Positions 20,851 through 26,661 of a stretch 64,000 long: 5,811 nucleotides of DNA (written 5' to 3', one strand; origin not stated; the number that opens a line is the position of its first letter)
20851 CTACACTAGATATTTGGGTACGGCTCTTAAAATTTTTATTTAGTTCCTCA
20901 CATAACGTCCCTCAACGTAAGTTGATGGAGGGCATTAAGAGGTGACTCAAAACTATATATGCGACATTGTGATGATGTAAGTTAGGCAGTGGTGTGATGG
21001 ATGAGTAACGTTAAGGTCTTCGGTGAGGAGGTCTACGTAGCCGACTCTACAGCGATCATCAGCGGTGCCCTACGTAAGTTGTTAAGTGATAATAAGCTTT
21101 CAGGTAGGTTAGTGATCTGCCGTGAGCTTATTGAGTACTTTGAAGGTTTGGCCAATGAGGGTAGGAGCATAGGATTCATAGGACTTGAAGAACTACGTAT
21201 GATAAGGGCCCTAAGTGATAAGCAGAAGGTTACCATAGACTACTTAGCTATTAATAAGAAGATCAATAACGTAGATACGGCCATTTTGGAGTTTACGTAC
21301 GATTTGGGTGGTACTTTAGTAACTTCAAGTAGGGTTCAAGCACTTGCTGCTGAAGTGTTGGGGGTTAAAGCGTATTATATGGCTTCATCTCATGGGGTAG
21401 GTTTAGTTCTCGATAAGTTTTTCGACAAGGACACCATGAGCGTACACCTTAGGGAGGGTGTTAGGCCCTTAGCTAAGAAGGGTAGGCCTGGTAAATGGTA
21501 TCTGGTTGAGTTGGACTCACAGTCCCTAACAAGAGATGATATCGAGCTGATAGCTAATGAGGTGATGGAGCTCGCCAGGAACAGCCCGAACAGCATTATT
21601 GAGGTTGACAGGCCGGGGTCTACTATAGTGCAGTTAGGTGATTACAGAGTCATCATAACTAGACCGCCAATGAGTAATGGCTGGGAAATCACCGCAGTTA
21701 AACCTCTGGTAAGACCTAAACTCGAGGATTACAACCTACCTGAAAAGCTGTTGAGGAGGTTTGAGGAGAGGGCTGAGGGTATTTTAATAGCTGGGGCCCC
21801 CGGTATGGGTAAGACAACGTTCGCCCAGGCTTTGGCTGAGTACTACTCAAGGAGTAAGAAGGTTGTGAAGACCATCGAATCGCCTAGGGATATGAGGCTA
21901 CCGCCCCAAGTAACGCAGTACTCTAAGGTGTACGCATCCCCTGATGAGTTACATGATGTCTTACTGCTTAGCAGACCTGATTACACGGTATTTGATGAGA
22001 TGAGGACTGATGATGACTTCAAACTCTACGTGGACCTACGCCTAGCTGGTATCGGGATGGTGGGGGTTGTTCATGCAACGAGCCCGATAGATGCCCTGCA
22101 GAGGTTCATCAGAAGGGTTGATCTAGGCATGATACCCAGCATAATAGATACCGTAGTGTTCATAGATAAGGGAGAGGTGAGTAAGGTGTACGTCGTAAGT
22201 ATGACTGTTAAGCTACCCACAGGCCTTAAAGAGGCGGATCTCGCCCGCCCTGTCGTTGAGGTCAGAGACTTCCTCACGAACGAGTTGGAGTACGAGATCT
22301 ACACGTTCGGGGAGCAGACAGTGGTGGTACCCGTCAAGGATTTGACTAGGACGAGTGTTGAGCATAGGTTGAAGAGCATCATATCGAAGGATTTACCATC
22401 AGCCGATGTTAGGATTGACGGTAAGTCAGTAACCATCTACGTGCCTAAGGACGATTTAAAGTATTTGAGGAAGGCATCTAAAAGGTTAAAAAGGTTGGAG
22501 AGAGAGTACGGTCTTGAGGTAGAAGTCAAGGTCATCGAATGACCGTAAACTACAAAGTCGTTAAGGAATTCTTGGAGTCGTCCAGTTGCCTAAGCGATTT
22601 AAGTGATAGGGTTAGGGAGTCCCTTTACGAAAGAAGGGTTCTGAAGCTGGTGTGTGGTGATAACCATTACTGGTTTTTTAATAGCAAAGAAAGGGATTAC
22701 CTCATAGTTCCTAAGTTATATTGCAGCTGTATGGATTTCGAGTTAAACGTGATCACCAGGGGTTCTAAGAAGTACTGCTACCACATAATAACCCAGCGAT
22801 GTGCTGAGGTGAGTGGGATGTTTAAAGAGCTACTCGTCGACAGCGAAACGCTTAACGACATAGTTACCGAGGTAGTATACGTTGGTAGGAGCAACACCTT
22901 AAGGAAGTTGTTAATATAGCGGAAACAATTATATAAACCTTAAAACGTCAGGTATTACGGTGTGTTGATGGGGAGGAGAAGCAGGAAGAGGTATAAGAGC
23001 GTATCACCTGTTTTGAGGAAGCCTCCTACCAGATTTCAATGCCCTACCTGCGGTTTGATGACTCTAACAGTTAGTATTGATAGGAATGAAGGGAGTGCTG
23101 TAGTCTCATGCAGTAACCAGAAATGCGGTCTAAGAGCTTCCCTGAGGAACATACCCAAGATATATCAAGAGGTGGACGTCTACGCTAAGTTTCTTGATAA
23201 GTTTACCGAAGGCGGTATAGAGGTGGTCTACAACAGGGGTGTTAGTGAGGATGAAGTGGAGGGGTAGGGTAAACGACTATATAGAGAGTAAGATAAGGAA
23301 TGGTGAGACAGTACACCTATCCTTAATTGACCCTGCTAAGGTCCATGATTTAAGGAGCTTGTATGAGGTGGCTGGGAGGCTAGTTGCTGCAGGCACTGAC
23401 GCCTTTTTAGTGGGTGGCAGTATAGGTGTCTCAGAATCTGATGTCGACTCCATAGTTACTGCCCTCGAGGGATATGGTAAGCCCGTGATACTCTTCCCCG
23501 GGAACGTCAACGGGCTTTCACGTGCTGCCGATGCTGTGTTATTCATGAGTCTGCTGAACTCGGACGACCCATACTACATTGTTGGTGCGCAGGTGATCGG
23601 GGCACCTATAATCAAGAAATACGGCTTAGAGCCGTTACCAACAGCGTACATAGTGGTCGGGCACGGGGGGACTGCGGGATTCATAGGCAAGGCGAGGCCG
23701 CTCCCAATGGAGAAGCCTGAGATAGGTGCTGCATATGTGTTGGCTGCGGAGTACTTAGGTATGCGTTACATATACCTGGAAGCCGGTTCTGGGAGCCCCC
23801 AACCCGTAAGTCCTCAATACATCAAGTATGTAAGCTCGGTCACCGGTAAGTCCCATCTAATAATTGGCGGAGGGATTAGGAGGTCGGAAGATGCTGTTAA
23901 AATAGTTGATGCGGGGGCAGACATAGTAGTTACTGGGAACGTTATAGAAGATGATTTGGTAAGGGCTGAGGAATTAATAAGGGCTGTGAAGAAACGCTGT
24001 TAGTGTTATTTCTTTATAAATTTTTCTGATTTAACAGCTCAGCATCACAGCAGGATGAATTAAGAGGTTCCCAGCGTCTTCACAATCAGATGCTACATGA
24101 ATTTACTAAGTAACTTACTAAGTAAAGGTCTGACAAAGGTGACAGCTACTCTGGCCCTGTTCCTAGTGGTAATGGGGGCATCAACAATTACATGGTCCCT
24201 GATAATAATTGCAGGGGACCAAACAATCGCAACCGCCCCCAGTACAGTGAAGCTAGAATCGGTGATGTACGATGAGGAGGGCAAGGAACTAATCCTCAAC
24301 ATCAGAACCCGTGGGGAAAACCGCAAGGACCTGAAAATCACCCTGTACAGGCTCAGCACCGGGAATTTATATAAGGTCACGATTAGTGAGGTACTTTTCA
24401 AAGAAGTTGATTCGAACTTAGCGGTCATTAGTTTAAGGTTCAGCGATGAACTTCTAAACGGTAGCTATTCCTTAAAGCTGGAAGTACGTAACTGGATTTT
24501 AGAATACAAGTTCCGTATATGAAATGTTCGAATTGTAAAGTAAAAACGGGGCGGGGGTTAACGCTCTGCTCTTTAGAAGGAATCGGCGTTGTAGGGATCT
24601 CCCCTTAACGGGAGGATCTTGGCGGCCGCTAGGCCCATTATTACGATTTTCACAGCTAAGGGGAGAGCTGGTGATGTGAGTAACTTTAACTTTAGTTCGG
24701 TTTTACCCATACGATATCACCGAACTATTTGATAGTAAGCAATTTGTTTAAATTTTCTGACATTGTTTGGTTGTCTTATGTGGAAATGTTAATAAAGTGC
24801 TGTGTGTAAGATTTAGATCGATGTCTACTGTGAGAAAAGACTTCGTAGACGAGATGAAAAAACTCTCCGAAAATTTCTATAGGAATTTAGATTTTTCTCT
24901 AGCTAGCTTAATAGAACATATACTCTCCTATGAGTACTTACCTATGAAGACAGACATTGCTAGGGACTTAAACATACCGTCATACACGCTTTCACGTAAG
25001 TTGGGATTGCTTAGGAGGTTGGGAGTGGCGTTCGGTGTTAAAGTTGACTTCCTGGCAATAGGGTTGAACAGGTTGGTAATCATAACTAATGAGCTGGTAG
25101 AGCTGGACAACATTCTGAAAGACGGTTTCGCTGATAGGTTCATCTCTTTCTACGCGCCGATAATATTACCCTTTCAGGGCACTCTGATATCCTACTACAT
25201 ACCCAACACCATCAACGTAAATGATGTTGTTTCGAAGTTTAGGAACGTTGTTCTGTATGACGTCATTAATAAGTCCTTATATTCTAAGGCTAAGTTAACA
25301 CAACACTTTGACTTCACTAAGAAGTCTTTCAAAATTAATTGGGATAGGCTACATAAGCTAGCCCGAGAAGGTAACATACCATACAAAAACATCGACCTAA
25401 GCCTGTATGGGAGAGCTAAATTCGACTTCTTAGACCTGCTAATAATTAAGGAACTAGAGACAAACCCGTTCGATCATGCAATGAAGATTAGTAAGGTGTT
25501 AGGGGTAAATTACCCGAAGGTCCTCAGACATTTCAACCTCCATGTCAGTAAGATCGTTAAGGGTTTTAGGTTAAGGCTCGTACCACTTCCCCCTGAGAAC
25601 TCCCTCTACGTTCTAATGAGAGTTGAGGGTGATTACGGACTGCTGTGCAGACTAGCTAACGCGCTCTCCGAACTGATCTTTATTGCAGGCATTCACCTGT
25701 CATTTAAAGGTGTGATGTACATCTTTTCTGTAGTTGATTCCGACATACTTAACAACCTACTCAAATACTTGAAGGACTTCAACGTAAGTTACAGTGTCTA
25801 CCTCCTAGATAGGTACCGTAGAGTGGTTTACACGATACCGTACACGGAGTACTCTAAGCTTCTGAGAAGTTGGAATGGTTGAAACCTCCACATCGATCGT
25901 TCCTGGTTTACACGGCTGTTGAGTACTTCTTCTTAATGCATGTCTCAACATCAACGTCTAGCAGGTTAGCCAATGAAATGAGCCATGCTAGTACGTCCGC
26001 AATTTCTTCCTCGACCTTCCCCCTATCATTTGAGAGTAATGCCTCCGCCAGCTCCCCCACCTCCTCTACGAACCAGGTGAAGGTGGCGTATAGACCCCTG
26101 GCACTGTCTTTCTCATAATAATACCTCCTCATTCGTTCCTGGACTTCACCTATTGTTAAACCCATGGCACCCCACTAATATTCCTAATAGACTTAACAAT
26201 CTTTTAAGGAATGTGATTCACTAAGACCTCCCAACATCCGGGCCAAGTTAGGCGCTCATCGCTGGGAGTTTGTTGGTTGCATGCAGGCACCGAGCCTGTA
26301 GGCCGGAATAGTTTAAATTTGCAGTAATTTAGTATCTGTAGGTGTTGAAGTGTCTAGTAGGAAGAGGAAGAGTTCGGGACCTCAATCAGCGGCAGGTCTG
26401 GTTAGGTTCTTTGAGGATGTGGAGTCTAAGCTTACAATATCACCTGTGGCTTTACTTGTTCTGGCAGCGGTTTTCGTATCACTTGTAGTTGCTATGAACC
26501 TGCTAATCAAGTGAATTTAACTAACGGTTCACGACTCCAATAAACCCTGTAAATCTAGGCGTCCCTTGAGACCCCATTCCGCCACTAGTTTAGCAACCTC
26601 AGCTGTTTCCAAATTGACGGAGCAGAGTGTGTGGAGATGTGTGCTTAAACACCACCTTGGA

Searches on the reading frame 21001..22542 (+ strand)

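Call 52: search_protein_families(library=pfam, proteins=[window:21001-22542:+], max_evalue=0.00001)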
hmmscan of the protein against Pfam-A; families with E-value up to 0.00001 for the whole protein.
window:21001-22542:+ (513 aa): 1 family
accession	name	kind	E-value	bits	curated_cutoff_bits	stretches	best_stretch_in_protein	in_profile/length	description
PF00437.27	T2SSE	-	5.5e-06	25.7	24.9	1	249-370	133-256/370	Type II/IV secretion system protein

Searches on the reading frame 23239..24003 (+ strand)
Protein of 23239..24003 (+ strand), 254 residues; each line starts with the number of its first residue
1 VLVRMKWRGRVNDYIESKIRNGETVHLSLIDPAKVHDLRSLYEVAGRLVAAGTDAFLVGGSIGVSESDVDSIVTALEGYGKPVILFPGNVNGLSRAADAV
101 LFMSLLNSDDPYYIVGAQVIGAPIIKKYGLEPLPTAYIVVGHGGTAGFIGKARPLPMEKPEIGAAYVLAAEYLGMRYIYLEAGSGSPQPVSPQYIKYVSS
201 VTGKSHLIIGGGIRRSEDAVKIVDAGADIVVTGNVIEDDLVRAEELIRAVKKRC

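Call 9: search_protein_families(library=pfam, proteins=[window:23239-24003:+])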
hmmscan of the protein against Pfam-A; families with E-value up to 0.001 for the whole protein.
window:23239-24003:+ (254 aa): 3 families
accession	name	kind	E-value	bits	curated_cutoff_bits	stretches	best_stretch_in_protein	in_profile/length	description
PF01884.23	PcrB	-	1.3e-56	192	23.9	1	23-252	7-224/226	PcrB family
PF00977.27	His_biosynth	-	0.00029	20.8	23.6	1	195-251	62-120/228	Histidine biosynthesis protein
PF00478.31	IMPDH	-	0.00043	19.8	25.6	0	182-236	186-239/345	IMP dehydrogenase / GMP reductase domain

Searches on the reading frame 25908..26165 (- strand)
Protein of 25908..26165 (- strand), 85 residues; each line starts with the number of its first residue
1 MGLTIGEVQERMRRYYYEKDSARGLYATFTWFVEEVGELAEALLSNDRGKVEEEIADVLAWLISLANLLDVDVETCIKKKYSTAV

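Call 75: search_protein_families(library=pfam, proteins=[window:25908-26165:-], max_evalue=0.001)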
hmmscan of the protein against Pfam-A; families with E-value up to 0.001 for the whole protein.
window:25908-26165:- (85 aa): 3 families
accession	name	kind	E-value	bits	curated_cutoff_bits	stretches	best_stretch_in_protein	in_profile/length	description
PF03819.22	MazG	-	5.8e-11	43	22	1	28-78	6-60/74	MazG nucleotide pyrophosphohydrolase domain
PF01503.22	PRA-PH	-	2e-06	28.5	21.3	1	7-78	11-80/86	Phosphoribosyl-ATP pyrophosphohydrolase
PF12643.12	MazG-like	-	2.9e-06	27.8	27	1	33-81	16-63/85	MazG-like family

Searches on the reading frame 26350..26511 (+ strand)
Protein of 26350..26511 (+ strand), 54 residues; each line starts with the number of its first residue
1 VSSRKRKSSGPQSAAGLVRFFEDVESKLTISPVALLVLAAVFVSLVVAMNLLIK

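Call 75: search_protein_families(library=pfam, proteins=[window:26350-26511:+], max_evalue=0.001)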
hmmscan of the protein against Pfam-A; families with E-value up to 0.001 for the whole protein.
seq(54 aa): 1 family
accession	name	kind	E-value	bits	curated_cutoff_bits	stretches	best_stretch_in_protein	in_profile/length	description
PF03911.21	Sec61_beta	-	4.2e-12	46.3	27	1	13-52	1-40/41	Sec61beta family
